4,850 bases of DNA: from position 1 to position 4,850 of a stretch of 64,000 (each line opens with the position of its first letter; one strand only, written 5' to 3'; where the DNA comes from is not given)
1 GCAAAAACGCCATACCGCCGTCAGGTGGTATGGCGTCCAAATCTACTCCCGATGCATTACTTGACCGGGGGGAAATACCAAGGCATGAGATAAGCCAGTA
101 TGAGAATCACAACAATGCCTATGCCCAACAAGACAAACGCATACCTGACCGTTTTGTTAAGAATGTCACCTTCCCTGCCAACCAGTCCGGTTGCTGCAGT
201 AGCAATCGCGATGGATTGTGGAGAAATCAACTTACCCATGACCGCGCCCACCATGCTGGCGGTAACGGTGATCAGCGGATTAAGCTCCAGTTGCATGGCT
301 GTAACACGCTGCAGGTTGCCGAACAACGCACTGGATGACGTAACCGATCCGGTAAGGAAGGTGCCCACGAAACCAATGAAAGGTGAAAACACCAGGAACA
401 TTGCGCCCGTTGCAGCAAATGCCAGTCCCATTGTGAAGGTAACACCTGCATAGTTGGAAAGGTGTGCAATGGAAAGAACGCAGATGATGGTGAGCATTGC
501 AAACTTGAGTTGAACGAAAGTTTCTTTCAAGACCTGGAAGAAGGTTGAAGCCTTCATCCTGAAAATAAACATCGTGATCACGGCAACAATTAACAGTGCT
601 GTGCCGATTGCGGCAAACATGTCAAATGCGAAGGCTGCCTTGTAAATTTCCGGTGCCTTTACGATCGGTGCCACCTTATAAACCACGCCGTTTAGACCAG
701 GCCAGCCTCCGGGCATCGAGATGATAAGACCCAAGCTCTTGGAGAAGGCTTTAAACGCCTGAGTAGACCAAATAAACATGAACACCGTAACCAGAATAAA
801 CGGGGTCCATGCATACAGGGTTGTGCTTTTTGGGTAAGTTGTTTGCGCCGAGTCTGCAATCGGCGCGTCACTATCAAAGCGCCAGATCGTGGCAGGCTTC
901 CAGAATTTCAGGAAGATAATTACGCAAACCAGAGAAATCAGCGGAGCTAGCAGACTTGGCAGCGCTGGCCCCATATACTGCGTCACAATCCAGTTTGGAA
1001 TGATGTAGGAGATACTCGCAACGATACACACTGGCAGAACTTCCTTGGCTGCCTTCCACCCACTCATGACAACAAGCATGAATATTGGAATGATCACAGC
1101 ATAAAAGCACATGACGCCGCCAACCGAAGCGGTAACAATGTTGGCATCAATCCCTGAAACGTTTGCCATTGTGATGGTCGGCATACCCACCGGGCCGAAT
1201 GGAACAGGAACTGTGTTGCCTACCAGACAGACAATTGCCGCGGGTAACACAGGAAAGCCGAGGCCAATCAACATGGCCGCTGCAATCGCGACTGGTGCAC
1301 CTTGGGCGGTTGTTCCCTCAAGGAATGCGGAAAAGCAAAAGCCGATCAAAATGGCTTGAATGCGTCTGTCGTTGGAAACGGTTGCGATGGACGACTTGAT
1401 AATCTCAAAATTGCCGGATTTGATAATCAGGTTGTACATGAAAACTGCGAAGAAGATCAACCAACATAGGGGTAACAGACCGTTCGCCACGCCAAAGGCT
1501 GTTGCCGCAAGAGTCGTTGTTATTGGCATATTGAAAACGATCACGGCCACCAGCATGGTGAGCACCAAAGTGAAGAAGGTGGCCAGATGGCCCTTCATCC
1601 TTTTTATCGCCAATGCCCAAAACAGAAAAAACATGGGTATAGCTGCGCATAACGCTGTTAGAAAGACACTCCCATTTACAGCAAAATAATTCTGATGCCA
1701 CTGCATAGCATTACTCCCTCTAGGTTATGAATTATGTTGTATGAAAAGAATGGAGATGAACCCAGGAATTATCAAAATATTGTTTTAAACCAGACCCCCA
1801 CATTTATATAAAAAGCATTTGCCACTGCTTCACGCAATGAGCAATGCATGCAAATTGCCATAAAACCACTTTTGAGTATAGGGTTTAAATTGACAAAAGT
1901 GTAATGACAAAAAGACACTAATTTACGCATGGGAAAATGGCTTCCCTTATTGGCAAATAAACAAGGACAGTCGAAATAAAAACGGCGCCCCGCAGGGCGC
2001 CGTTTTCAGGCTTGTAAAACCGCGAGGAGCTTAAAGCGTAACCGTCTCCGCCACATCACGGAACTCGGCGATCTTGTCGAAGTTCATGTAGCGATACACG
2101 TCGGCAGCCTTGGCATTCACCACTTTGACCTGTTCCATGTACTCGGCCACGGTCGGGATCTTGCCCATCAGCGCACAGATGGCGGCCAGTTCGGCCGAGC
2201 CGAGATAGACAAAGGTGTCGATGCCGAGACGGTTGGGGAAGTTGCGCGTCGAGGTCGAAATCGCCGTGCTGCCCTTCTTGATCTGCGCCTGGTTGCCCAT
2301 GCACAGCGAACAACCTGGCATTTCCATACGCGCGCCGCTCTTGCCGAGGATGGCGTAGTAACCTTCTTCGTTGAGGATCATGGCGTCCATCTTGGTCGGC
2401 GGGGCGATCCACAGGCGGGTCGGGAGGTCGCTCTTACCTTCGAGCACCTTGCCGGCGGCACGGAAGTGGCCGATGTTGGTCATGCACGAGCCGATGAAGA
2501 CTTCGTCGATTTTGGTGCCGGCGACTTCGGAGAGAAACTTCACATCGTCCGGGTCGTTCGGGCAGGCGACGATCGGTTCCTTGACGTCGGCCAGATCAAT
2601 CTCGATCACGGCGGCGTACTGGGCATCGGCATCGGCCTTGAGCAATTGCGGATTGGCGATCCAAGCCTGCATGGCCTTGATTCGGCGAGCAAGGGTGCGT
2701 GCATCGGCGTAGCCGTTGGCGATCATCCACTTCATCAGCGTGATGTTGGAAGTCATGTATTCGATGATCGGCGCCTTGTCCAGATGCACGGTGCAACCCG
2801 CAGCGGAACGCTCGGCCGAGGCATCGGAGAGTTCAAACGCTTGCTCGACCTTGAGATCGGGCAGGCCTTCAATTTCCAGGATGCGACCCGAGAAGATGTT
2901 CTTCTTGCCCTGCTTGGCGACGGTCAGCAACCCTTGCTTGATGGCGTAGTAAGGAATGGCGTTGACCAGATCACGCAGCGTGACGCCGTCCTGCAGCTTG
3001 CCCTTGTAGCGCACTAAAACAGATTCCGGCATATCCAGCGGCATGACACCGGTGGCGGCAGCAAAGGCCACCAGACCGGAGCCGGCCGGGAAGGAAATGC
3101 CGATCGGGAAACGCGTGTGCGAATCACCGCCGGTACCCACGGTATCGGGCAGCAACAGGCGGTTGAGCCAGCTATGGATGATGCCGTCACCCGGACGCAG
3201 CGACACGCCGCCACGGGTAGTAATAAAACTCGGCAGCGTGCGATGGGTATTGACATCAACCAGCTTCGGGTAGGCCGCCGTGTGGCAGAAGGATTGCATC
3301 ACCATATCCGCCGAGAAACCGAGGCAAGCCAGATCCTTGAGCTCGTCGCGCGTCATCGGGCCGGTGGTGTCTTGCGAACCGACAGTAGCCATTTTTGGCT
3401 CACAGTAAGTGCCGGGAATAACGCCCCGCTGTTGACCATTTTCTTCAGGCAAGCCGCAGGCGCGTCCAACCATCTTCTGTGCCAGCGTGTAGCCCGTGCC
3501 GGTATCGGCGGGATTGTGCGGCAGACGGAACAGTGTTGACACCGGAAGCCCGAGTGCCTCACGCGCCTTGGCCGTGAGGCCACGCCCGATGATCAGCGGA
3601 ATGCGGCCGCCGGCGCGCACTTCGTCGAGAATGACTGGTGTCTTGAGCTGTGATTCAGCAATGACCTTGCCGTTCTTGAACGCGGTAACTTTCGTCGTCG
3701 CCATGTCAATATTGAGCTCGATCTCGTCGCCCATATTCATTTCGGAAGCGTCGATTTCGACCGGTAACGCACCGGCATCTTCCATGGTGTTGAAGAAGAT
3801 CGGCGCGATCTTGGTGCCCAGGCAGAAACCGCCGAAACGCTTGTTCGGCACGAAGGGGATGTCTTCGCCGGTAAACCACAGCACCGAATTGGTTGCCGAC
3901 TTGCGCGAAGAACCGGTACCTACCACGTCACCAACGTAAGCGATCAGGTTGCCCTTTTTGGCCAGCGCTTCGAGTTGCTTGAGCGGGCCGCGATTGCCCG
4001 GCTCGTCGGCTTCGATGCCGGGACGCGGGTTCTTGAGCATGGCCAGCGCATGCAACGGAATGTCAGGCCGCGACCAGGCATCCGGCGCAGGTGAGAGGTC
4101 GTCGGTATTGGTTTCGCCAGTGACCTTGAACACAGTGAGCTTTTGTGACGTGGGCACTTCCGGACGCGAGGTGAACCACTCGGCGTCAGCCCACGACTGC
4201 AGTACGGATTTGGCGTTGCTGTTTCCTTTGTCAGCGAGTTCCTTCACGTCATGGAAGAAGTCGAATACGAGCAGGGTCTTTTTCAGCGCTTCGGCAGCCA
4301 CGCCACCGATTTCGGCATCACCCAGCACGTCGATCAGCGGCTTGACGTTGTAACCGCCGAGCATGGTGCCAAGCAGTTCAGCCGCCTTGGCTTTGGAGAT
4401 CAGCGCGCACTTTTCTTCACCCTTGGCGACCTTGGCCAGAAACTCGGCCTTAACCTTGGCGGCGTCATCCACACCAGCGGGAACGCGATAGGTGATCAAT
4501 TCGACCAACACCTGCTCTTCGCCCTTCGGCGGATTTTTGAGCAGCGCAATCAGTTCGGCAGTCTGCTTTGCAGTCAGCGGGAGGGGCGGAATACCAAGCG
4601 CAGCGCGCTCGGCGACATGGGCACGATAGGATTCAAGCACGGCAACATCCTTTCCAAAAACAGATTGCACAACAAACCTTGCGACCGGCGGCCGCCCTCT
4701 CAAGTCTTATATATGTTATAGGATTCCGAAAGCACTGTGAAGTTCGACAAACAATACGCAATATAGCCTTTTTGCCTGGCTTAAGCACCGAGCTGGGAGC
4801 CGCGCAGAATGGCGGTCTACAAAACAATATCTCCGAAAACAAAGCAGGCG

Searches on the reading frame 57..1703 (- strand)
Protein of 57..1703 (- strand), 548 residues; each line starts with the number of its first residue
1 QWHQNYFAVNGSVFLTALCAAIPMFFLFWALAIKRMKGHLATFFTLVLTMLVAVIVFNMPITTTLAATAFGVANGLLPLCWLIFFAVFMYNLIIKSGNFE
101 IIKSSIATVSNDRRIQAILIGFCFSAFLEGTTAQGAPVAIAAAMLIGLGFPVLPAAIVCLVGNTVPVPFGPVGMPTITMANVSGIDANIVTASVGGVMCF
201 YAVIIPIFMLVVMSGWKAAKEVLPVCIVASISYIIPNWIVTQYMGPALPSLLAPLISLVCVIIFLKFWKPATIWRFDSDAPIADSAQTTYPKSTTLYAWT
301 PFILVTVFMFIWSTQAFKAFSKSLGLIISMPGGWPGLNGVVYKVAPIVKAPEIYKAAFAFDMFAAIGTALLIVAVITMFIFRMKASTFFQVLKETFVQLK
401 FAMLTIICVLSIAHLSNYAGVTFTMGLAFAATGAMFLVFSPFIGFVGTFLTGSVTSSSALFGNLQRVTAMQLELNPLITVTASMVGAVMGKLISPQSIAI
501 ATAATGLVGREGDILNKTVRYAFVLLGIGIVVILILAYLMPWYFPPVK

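Call 60: search_protein_families(library=pfam, proteins=[window:57-1703:-], max_evalue=0.00001)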
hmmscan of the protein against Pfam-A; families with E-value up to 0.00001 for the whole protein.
window:57-1703:- (548 aa): 1 family
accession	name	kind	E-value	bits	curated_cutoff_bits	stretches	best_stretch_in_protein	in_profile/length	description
PF02652.20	Lactate_perm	-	3.2e-149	498.5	27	1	15-535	1-521/522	L-lactate permease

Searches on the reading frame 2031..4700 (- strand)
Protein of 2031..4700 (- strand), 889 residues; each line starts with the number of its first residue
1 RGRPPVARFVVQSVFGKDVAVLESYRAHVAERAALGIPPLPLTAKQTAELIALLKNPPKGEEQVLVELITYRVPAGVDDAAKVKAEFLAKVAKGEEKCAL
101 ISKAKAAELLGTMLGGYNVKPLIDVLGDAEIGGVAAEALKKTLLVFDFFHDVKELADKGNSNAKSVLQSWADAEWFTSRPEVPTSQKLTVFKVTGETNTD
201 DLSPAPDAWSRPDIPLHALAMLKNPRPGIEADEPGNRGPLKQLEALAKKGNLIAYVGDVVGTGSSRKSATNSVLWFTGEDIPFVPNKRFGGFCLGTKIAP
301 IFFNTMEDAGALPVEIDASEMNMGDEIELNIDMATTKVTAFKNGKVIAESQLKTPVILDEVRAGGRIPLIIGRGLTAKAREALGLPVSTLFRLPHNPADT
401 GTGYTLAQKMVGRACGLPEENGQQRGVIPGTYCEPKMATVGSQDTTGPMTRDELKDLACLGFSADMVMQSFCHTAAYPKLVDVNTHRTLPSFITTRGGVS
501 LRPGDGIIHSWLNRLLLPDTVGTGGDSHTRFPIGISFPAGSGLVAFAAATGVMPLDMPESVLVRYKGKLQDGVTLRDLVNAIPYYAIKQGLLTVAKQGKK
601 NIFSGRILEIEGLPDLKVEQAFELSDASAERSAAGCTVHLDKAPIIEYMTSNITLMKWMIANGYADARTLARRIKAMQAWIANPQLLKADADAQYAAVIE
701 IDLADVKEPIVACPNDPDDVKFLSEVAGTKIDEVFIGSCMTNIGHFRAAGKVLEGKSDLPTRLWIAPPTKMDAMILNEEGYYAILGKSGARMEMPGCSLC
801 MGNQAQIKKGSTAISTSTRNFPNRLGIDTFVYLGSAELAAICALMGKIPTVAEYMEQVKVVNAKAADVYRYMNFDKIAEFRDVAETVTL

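Call 60: search_protein_families(library=pfam, proteins=[window:2031-4700:-], max_evalue=0.00001)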
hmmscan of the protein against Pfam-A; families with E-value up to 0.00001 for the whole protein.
window:2031-4700:- (889 aa): 3 families
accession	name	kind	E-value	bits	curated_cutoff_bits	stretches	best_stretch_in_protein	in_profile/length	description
PF06434.19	Aconitase_2_N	-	1.7e-91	305.8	27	1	188-404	1-204/204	Aconitate hydratase 2 N-terminus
PF11791.14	Aconitase_B_N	-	2.7e-66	222.7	25.8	1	25-176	2-153/153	Aconitate B N-terminal domain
PF00330.25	Aconitase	-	2.9e-40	139.1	28.7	2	726-846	336-463/463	Aconitase family (aconitate hydratase)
